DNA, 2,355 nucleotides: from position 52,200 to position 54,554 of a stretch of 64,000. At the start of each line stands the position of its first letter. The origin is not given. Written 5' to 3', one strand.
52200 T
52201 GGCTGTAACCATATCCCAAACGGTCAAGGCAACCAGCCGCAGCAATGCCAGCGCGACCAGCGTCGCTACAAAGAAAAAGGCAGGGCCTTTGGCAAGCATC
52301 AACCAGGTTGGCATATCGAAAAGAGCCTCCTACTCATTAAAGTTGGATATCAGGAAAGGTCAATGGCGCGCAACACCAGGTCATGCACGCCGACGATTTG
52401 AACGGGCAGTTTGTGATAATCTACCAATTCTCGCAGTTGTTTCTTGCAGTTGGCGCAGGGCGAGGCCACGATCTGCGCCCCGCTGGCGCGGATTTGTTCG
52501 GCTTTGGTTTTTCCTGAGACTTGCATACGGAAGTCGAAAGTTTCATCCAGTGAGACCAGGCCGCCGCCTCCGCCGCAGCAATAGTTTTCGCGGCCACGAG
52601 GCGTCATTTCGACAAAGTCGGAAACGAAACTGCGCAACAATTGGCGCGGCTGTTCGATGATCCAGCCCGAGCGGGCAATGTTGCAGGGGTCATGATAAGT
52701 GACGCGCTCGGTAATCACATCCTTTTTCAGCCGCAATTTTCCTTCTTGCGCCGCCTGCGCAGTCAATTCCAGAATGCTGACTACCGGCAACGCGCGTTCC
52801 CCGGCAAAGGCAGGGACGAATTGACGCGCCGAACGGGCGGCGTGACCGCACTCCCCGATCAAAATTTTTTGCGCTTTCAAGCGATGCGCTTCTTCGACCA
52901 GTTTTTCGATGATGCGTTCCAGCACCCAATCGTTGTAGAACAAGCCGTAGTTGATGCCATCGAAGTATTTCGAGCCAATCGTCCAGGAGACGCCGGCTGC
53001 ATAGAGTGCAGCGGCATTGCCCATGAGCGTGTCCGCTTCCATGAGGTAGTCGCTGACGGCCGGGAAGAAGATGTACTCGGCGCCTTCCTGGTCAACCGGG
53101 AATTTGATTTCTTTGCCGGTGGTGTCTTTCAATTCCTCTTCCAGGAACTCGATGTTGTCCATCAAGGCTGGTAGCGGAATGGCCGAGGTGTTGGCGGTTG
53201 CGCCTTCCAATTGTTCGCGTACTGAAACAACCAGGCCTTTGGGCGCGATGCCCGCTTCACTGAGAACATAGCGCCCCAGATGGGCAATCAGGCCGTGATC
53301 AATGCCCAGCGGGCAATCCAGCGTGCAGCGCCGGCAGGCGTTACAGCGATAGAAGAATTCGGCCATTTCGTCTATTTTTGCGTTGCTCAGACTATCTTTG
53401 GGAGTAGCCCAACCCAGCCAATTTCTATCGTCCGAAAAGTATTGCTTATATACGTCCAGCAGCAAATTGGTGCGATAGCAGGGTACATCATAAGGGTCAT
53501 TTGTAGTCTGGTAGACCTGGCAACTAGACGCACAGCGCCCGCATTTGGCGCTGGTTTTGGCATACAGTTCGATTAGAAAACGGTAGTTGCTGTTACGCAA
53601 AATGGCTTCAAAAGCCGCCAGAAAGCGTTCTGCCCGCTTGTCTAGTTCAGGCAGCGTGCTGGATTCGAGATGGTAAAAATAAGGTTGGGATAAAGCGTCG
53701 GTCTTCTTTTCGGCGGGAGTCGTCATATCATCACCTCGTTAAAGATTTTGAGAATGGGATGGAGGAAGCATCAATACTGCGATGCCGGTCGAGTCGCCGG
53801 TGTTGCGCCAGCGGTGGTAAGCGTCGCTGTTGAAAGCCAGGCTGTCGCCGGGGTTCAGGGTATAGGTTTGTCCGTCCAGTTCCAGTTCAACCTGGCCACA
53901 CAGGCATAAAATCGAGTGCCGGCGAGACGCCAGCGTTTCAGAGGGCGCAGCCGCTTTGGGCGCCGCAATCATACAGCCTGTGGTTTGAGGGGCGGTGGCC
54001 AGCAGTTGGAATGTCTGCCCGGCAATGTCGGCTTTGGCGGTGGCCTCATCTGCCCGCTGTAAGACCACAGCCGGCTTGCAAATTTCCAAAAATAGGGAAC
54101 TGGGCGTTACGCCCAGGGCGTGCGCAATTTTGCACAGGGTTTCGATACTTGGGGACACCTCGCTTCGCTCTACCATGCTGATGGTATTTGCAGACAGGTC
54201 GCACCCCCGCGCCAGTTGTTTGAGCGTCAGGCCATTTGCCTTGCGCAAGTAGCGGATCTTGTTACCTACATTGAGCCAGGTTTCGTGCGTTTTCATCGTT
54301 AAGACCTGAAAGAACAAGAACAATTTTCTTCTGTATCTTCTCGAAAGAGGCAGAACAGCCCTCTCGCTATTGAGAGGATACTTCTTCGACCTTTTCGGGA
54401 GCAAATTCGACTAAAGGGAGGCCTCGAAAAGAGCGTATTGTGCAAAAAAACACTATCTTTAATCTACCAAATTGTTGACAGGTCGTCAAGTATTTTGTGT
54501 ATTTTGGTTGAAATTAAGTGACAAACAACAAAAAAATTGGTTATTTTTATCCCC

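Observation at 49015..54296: Convergent second DsrMK-like operon (XRE-cupin regulator then HdrD-like, NarI-like, FeS, NrfD::hexaheme cyt c), a rearranged DsrMKJOP/Hmc-type complex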

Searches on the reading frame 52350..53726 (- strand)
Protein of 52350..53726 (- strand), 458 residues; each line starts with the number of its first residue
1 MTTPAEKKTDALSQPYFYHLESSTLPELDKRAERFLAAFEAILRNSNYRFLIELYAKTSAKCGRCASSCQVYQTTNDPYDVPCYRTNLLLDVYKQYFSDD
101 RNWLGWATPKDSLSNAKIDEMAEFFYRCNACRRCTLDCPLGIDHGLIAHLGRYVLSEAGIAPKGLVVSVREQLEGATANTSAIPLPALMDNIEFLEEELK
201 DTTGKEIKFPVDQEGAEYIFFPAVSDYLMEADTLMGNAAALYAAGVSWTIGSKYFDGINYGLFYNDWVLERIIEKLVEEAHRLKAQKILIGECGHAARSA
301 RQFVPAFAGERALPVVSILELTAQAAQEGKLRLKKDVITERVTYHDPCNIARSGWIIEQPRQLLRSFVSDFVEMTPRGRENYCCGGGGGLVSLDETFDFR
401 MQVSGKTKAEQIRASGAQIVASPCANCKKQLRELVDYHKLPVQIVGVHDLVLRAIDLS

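Call 4: search_protein_families(library=pfam, proteins=[window:52350-53726:-], max_evalue=0.01)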
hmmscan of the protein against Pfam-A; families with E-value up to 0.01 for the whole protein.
window:52350-53726:- (458 aa): 5 families
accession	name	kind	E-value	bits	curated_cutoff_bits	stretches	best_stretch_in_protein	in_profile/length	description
PF02754.22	CCG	-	2.6e-12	47.1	20.6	1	342-432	1-85/85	Cysteine-rich domain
PF13183.11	Fer4_8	-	1.5e-08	35.5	27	1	61-142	7-68/68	4Fe-4S dicluster domain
PF13534.11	Fer4_17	-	8.1e-05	23.5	22.2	1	61-143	4-61/61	4Fe-4S dicluster domain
PF12838.12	Fer4_7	-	0.0059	17.5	27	0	61-142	4-52/52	4Fe-4S dicluster domain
PF25160.1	LdpA_Fe-S-bd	-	0.0078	16.4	27.6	0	120-141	20-41/49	LdpA Fe-S cluster-binding domain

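Call 5: search_protein_families(library=ncbifam, proteins=[window:52350-53726:-], max_evalue=0.01)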
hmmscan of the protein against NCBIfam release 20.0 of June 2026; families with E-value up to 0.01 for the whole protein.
window:52350-53726:- (458 aa): 11 families
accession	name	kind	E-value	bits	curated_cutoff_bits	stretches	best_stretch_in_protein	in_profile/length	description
NF045796.1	DsrK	equivalog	1.6e-86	290.7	400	1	47-455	41-435/453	sulfate reduction electron transfer complex DsrMKJOP subunit DsrK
NF045724.1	ferredox_TmcB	equivalog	3.7e-63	213.6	735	1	51-455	35-428/430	electron transfer complex ferredoxin TmcB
NF045711.1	sulf_resp_HmcF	equivalog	1e-56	192.6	750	1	52-455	55-449/457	sulfate respiration complex iron-sulfur protein HmcF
NF004898.0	PRK06259.1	equivalog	3e-20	72.3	385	1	315-451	357-484/488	fumarate reductase (CoM/CoB) subunit TfrB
NF045670.1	quin_L_LdhH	equivalog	2.1e-17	62.7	800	1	323-450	584-704/706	L-lactate dehydrogenase (quinone) large subunit LdhH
NF008369.0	PRK11168.1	equivalog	8.3e-12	44.7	278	1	318-437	274-386/401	anaerobic glycerol-3-phosphate dehydrogenase subunit C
NF008434.0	PRK11274.1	equivalog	1.2e-08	34.3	333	1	58-158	24-105/409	glycolate oxidase subunit GlcF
TIGR03379.1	glycerol3P_GlpC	equivalog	1.9e-08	33.5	279.9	1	327-433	280-379/397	anaerobic glycerol-3-phosphate dehydrogenase subunit GlpC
NF045663.1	diclust_near_Sec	equivalog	4.4e-07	28.4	530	1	314-432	511-619/759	pyridine nucleotide-disulfide oxidoreductase/dicluster-binding protein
NF004616.0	PRK05950.1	subfamily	0.00039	19.6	228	1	60-145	150-223/238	succinate dehydrogenase iron-sulfur subunit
TIGR00384.1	dhsB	subfamily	0.00094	18.7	88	1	60-144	143-214/222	succinate dehydrogenase and fumarate reductase iron-sulfur protein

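Call 31: search_solved_structures(query=window:52350-53726:-, max_evalue=0.001, show_alignments=1)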
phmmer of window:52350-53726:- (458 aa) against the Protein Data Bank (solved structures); distinct sequences matched with E-value up to 0.001: 1.
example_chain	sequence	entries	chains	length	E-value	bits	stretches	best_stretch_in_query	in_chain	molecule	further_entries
9ojn_A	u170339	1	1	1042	9.3e-12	47.5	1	124-437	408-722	Iron-sulfur-binding reductase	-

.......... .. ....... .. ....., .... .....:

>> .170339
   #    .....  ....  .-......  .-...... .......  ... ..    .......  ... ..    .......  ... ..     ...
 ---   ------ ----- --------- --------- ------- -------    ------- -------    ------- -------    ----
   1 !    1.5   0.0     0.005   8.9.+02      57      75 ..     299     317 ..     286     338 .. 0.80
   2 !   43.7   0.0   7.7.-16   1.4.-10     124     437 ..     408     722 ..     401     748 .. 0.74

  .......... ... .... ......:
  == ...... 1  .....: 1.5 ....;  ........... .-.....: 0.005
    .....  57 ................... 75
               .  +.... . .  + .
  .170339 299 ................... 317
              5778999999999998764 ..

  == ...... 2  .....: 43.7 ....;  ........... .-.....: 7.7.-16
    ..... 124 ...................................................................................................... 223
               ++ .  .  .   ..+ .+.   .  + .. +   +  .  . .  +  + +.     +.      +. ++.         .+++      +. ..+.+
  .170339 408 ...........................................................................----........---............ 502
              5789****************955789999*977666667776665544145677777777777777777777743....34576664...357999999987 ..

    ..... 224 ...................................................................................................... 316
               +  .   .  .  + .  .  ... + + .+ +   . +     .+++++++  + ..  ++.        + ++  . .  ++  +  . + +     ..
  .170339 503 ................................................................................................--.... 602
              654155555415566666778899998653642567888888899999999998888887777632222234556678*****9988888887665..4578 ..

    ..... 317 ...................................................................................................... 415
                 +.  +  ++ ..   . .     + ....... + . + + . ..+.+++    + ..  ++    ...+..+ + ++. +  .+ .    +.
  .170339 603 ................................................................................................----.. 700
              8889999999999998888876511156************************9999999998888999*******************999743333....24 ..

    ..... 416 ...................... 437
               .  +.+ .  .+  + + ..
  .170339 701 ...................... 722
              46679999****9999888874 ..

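Call 50: list_cluster_members(proteins=[P0001, window:52350-53726:-])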
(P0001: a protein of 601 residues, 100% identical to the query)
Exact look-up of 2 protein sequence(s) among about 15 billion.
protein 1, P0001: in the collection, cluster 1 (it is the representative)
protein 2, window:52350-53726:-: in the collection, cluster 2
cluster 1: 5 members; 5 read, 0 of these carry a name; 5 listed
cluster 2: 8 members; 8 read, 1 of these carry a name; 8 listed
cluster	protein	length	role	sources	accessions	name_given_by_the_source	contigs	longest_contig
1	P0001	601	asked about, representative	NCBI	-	-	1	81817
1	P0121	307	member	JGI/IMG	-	-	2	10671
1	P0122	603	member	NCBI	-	-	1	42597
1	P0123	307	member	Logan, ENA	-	-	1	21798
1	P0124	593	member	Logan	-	-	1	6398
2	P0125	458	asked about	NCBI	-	-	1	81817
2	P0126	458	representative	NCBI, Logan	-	-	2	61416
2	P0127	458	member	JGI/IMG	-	Fe-S oxidoreductase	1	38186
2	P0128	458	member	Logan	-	-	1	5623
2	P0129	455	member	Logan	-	-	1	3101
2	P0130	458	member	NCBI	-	-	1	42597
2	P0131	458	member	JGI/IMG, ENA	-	-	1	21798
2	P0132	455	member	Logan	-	-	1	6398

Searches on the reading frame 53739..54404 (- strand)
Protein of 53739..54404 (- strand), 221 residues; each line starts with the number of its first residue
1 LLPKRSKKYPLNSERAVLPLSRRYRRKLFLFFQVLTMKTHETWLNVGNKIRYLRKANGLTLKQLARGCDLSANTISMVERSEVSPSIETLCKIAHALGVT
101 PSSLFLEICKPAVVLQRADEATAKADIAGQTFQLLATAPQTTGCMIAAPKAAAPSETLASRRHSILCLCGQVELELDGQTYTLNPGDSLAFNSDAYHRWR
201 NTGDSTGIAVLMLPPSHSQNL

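Call 4: search_protein_families(library=pfam, proteins=[window:53739-54404:-], max_evalue=0.01)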
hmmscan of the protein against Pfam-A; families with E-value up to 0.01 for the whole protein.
window:53739-54404:- (221 aa): 8 families
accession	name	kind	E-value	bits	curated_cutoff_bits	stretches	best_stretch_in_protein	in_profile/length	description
PF01381.28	HTH_3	-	1.3e-15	57.5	23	1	50-102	1-53/55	Helix-turn-helix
PF07883.17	Cupin_2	-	1.9e-10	40.8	27.2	1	160-207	17-64/70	Cupin domain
PF13560.12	HTH_31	-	1.5e-09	38.4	27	1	47-102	3-59/64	Helix-turn-helix domain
PF13443.12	HTH_26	-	4.7e-08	33.6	22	1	49-104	1-57/63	Cro/C1-type HTH DNA-binding domain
PF12844.13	HTH_19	-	2.9e-06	27.5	30.2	1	47-105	1-59/64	Helix-turn-helix domain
PF02311.25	AraC_binding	-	0.00092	19.4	21.1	1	165-216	27-77/135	AraC-like ligand binding domain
PF13693.12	HTH_35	-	0.0011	19.4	25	1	56-105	13-59/75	Winged helix-turn-helix DNA-binding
PF12840.13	HTH_20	-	0.0047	17.3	27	0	51-76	11-36/51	Helix-turn-helix domain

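Call 5: search_protein_families(library=ncbifam, proteins=[window:53739-54404:-], max_evalue=0.01)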
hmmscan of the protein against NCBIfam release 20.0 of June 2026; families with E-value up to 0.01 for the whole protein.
window:53739-54404:- (221 aa): 18 families
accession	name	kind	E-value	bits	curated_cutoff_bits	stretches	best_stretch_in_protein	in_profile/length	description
NF007408.0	PRK09943.1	equivalog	3.5e-14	52.8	211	1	43-205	5-172/185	HTH-type transcriptional regulator PuuR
TIGR03070.1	couple_hipB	subfamily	1.8e-09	37.4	71.65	1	46-99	3-56/58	type II toxin-antitoxin system Y4mF family antitoxin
NF041951.1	phage_RstR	subfamily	9.2e-09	35.5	80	1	45-105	2-62/108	RstR family transcriptional repressor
NF006015.0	PRK08154.1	subfamily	1.7e-07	30.7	204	1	43-107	28-92/314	anaerobic benzoate catabolism transcriptional regulator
TIGR02612.1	mob_myst_A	hypoth_equivalog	1.7e-05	24.7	122.6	1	49-100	29-82/150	mobile mystery protein A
TIGR00270.2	TIGR00270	equivalog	1.9e-05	24.5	110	1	45-100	75-130/159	multiprotein bridging factor aMBF1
NF041677.1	trans_regClgR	equivalog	3.2e-05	24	170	1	46-125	9-88/113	transcriptional regulator ClgR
NF046032.1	TransRegSlrRBacil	equivalog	3.9e-05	23.8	250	1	46-105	2-62/149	HTH-type transcriptional regulator SlrR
NF047948.1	male_kill_WMK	equivalog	5.5e-05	22.8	300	1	38-105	155-222/300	WO male-killing family protein Wmk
NF007257.0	PRK09706.1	subfamily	7.6e-05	22.5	101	1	45-104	5-64/135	transcriptional repressor DicA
NF007271.0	PRK09726.1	equivalog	0.00012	22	79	1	46-100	13-67/88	type II toxin-antitoxin system antitoxin HipB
NF003162.0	PRK04140.1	equivalog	0.00014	21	263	1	47-110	128-190/317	transcriptional regulator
NF052239.1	antitox_spr1629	equivalog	0.00017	20.8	335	1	46-102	3-59/377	spr1629 family repressor/antitoxin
TIGR03830.1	CxxCG_CxxCG_HTH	subfamily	0.0018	18.1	61.8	1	44-87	64-107/127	type II TA system antitoxin MqsA family protein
NF010465.0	PRK13890.1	equivalog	0.0038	17.3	96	1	53-108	13-67/121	conjugal transfer protein TrbA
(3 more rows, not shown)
